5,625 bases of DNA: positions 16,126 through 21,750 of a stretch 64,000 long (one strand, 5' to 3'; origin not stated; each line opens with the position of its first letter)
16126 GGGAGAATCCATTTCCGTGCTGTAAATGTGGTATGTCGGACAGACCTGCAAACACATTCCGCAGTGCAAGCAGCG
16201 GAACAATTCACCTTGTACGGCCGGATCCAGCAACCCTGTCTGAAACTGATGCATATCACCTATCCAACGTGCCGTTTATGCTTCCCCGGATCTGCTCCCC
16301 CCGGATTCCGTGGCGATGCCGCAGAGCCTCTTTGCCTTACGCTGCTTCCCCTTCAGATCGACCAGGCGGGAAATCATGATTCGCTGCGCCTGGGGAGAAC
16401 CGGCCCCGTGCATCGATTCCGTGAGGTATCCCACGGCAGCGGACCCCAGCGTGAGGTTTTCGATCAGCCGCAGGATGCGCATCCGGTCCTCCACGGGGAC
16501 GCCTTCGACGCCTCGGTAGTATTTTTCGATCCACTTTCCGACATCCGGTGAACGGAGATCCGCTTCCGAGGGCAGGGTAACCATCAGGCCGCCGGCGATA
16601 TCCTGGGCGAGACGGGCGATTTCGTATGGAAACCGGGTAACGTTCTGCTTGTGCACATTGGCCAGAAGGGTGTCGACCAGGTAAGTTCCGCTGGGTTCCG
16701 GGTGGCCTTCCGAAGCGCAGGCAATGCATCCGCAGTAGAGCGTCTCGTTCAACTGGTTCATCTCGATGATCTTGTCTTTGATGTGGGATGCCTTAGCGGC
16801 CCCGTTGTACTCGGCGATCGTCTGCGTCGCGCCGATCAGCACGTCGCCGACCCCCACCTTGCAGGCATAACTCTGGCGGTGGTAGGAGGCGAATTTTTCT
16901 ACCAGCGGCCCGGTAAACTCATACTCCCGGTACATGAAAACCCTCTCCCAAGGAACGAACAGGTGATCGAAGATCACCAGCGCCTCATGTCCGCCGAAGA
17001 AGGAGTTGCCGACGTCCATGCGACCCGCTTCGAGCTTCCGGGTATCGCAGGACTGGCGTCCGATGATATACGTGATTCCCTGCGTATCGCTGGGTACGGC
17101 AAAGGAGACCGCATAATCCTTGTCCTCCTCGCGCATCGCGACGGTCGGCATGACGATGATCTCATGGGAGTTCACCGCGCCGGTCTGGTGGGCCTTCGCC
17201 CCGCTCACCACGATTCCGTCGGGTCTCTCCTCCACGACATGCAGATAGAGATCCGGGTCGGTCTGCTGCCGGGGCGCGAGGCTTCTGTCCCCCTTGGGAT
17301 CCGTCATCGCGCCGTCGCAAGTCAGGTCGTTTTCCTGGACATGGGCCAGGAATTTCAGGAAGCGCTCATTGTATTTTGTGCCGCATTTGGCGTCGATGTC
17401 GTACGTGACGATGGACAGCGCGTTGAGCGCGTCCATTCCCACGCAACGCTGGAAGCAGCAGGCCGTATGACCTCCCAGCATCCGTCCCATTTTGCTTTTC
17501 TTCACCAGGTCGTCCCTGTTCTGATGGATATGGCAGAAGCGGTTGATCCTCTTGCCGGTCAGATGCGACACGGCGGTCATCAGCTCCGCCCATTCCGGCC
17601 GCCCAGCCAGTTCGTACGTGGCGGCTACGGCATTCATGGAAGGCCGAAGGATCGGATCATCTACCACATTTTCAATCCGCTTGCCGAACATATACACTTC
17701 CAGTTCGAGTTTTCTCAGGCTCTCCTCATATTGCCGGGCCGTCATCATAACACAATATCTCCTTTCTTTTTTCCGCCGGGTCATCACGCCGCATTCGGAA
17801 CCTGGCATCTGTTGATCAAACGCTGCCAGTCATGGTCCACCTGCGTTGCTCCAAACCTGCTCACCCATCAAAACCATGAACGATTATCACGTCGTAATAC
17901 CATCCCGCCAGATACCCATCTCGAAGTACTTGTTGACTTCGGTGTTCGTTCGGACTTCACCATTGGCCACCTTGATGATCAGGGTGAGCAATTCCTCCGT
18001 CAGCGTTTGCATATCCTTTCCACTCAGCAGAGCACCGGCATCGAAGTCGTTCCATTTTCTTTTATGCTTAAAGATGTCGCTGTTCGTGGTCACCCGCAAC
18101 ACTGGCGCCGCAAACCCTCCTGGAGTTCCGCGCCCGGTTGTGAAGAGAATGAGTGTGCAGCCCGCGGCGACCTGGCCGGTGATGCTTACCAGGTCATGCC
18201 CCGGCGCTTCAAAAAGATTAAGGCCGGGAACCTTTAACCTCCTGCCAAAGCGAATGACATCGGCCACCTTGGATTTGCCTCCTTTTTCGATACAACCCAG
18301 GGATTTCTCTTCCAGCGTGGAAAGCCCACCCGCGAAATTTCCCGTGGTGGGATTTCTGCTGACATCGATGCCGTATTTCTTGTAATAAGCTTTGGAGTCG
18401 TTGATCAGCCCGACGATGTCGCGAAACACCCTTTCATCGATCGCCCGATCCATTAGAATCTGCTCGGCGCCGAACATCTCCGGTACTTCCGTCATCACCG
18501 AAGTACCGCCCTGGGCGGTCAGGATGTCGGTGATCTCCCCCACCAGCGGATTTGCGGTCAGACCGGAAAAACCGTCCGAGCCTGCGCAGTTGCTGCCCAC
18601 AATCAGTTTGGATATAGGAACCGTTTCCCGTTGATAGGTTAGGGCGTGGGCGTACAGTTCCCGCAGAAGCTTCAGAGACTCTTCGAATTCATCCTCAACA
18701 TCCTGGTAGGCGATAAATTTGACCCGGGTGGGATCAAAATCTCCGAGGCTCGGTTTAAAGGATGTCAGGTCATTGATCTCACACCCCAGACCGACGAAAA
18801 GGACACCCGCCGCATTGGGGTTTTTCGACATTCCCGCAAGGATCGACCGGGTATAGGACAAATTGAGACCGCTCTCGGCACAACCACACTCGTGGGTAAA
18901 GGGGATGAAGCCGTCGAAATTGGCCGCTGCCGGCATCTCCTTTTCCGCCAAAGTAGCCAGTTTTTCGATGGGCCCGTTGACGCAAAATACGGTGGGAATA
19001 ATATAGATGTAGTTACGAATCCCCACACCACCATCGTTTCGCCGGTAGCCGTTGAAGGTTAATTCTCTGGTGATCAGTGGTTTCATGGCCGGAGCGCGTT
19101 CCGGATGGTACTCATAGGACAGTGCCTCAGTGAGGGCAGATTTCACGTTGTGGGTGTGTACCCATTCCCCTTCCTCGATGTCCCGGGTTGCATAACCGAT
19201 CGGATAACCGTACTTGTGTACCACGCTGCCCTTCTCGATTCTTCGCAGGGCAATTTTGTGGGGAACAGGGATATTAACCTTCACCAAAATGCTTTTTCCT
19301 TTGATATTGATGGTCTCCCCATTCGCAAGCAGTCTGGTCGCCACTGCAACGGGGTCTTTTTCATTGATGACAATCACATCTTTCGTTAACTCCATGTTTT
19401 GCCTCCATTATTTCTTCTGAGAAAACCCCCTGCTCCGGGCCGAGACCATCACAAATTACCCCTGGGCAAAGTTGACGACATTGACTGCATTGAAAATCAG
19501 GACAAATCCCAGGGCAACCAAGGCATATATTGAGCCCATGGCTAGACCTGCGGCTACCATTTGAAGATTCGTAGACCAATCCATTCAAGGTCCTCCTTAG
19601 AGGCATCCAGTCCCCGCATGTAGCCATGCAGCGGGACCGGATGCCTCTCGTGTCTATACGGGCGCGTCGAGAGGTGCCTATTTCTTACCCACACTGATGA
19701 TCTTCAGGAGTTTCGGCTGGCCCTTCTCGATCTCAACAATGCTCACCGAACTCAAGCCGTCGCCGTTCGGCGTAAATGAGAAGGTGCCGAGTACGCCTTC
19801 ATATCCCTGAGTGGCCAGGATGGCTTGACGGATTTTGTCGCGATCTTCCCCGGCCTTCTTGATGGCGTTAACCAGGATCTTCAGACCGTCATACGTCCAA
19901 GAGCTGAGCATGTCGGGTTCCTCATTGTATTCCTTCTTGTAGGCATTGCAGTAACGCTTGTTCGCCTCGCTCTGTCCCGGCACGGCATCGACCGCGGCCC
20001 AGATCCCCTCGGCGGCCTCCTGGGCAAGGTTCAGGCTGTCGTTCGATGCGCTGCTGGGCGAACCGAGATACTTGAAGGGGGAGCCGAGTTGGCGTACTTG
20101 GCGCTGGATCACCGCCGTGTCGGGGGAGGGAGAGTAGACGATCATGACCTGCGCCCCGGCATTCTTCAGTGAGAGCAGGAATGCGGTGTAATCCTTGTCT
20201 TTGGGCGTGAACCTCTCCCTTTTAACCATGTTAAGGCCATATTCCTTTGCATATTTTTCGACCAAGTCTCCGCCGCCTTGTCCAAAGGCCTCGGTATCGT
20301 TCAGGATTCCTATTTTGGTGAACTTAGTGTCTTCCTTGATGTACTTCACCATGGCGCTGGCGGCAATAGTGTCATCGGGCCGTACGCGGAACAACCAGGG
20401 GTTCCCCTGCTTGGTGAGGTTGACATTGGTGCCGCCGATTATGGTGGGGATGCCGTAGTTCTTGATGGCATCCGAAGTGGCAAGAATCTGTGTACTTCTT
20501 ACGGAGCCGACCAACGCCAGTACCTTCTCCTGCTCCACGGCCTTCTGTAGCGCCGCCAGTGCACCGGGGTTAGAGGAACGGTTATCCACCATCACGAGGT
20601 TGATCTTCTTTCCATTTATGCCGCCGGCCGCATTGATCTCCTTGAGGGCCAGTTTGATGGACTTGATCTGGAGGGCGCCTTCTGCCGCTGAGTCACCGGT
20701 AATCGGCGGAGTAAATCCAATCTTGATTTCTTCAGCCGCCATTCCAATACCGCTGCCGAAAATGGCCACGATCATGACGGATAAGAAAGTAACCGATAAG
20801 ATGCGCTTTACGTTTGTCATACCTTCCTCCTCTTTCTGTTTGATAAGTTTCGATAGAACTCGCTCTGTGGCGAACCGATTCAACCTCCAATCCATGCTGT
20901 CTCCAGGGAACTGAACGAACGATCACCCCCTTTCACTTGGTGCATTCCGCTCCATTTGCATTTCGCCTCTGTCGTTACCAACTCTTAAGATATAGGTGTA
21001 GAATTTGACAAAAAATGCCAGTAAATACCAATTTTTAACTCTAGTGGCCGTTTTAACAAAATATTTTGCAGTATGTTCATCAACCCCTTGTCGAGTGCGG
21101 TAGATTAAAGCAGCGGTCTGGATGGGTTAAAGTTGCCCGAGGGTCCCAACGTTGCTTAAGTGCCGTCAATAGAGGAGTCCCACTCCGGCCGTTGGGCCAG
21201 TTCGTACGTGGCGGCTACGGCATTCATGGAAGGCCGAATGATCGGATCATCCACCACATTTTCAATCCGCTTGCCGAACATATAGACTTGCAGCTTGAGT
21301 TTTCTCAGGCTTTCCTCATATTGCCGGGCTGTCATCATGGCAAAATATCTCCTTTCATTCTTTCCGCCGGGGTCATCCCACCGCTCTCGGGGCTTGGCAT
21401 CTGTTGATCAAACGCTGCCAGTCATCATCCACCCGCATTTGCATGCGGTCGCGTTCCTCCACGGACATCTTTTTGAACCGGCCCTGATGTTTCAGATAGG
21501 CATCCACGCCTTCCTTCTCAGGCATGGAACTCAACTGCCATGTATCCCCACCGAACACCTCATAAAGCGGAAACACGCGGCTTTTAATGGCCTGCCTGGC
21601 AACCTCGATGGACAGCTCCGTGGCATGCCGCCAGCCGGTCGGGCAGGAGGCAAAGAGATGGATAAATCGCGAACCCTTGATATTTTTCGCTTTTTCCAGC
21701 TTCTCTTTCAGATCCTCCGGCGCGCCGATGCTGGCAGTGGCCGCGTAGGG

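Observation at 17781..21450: Nested paralogous segment: a second, gutted copy of the livH-livJ-glcDE-glcF-abfD-porB' block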

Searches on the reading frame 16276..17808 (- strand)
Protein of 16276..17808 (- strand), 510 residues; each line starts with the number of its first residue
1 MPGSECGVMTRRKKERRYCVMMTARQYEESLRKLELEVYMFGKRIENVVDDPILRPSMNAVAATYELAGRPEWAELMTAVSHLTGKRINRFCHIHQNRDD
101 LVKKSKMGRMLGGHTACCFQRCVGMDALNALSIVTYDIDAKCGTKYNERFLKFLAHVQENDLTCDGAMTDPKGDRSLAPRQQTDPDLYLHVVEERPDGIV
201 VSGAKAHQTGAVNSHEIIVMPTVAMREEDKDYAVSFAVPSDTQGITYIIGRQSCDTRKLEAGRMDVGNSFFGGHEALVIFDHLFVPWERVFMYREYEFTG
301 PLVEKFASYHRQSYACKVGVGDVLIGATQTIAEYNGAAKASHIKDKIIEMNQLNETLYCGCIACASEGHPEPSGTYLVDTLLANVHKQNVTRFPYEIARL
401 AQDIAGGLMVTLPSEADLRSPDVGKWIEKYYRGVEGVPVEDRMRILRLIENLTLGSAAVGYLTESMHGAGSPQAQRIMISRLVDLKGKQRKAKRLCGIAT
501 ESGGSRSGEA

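Call 3: search_protein_families(library=pfam, proteins=[window:16276-17808:-])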
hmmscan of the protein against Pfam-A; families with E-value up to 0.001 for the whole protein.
window:16276-17808:- (510 aa): 2 families
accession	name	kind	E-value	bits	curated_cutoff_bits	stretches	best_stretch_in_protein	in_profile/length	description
PF11794.13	HpaB_N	-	1.6e-105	353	35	1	23-292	1-270/270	4-hydroxyphenylacetate 3-hydroxylase N terminal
PF03241.18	HpaB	-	9.9e-72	240.8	25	1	301-496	3-201/202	4-hydroxyphenylacetate 3-hydroxylase C terminal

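Call 11: find_related_loci(query=window:16276-17808:-, collection=genome_contigs, flank=10000)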
Query window:16276-17808:- (510 aa) in genome_contigs; peptide patterns used: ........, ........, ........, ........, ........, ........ (x = any residue, [..] = any of these).
449 stretches matched a pattern; 411 encode a relative of the query (tblastn E <= 1e-3); the best 80 are kept; 80 distinct loci.
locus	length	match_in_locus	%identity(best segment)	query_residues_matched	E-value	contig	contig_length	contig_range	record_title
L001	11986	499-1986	92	13-508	0e+0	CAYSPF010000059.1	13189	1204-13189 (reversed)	MAG TPA_asm: uncultured Geobacter sp. isolate binchicken_co257_142 genome assembly, contig: NODE_4692_length_13189_cov_5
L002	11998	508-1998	91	12-508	0e+0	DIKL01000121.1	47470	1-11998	MAG TPA_asm: Syntrophaceae bacterium UBA5619 UBA5619_contig_4270, whole genome shotgun sequence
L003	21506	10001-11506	88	1-502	0e+0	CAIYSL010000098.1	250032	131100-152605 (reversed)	MAG: uncultured Syntrophobacterales bacterium isolate LaPlata_bin-3846 genome assembly, contig: bin-3846:098/141, whole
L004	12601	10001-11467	91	21-509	0e+0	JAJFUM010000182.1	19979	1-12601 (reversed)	MAG: Deltaproteobacteria bacterium isolate bin.454 k141_3371339, whole genome shotgun sequence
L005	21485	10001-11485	89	13-510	0e+0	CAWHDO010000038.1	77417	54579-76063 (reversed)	MAG: uncultured delta proteobacterium isolate MFD03726.bin.3.89 genome assembly, contig: contig_30711, whole genome shot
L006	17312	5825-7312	86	12-507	0e+0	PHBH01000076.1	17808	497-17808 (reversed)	MAG: Deltaproteobacteria bacterium HGW-Deltaproteobacteria-15 Ig3397_v2_scaffold_1546, whole genome shotgun sequence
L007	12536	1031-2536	85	10-502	0e+0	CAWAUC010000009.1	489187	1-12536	MAG: uncultured delta proteobacterium isolate MFD02416.bin.1.144 genome assembly, contig: contig_24914, whole genome sho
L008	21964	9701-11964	81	15-504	0e+0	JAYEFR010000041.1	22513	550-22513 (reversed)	MAG: Thermodesulfobacteriota bacterium isolate MAG267 MAG267_41, whole genome shotgun sequence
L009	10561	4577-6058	80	15-506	0e+0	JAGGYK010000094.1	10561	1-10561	MAG: Deltaproteobacteria bacterium isolate AUK176 PB_MBMC_130_c_000000000140, whole genome shotgun sequence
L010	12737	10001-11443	80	21-501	0e+0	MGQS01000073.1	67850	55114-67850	MAG: Deltaproteobacteria bacterium RBG_16_54_11 RBG_16_scaffold_3388, whole genome shotgun sequence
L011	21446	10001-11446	80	21-502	0e+0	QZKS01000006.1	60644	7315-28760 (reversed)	MAG: Desulfobacteraceae bacterium isolate SURF_7 Ga0104751_1000612, whole genome shotgun sequence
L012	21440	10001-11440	80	19-498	0e+0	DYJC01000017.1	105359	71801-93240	MAG TPA_asm: Desulfosudis oleivorans isolate FI88_44_71 Afr_mines_FI88_110_length_105359_cov_29_010446, whole genome sho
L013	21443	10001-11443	80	21-501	0e+0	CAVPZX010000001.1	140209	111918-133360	MAG: Nitrospirota bacterium isolate MFD03726.bin.1.73 genome assembly, contig: contig_104253, whole genome shotgun seque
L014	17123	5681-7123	80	21-501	0e+0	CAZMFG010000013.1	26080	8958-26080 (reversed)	MAG TPA_asm: uncultured Thermodesulfobacteriota bacterium isolate binchicken_co129_573 genome assembly, contig: NODE_504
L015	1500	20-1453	80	21-498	0e+0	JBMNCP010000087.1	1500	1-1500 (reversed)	MAG: Desulfobacterales bacterium isolate Bins.043 NODE_85277, whole genome shotgun sequence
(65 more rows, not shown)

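Call 33: find_encoding_contigs(protein=window:16276-17748:-, flank=8000, max_places=10)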
Protein window:16276-17748:- (490 aa): 24 contigs read that carry it; 2 places shown.
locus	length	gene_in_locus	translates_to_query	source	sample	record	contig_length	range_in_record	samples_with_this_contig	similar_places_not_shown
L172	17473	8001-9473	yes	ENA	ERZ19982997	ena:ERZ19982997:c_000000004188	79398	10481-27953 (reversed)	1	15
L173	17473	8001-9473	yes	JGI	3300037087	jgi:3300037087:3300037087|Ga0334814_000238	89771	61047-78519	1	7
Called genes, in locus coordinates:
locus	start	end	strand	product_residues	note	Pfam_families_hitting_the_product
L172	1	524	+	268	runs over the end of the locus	PF09339:HTH_IclR, PF01614:IclR_C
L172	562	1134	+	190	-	PF01558:POR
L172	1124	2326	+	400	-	PF13187:Fer4_9 (faint), PF14691:Fer4_20, PF01266:DAO (weak), PF00037:Fer4 (weak)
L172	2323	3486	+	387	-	PF01855:POR_N, PF02780:Transketolase_C (faint), PF17147:PFOR_II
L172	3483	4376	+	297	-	PF02775:TPP_enzyme_C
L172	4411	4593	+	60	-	PF11794:HpaB_N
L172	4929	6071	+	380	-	PF13433:Peripla_BP_5, PF13458:Peripla_BP_6, PF01094:ANF_receptor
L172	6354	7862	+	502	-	PF08666:SAF, PF04295:GD_AH_second, PF20629:GD_AH_C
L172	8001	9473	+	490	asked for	PF11794:HpaB_N, PF03241:HpaB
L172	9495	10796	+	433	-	PF12797:Fer4_2 (faint), PF13187:Fer4_9 (faint), PF13237:Fer4_10 (faint), PF12838:Fer4_7, PF13183:Fer4_8, PF13484:Fer4_16 (weak), PF13534:Fer4_17, PF02754:CCG, +3 more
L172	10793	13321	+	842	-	PF01565:FAD_binding_4, PF02913:FAD-oxidase_C, PF01565:FAD_binding_4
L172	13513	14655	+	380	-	PF13433:Peripla_BP_5, PF13458:Peripla_BP_6, PF01094:ANF_receptor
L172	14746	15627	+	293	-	PF02653:BPD_transp_2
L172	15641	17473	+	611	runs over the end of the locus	PF02653:BPD_transp_2, PF00005:ABC_tran, PF13304:AAA_21 (weak), PF12399:BCA_ABC_TP_C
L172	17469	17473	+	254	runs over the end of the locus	PF00005:ABC_tran, PF13304:AAA_21 (faint)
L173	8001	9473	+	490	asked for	PF11794:HpaB_N, PF03241:HpaB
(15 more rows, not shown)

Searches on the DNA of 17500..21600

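Call 39: search_rna_families(source=window, start=17500, end=21600, threshold=evalue, max_evalue=1)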
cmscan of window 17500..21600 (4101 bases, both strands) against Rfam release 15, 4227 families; matches with E-value up to 1: 0.
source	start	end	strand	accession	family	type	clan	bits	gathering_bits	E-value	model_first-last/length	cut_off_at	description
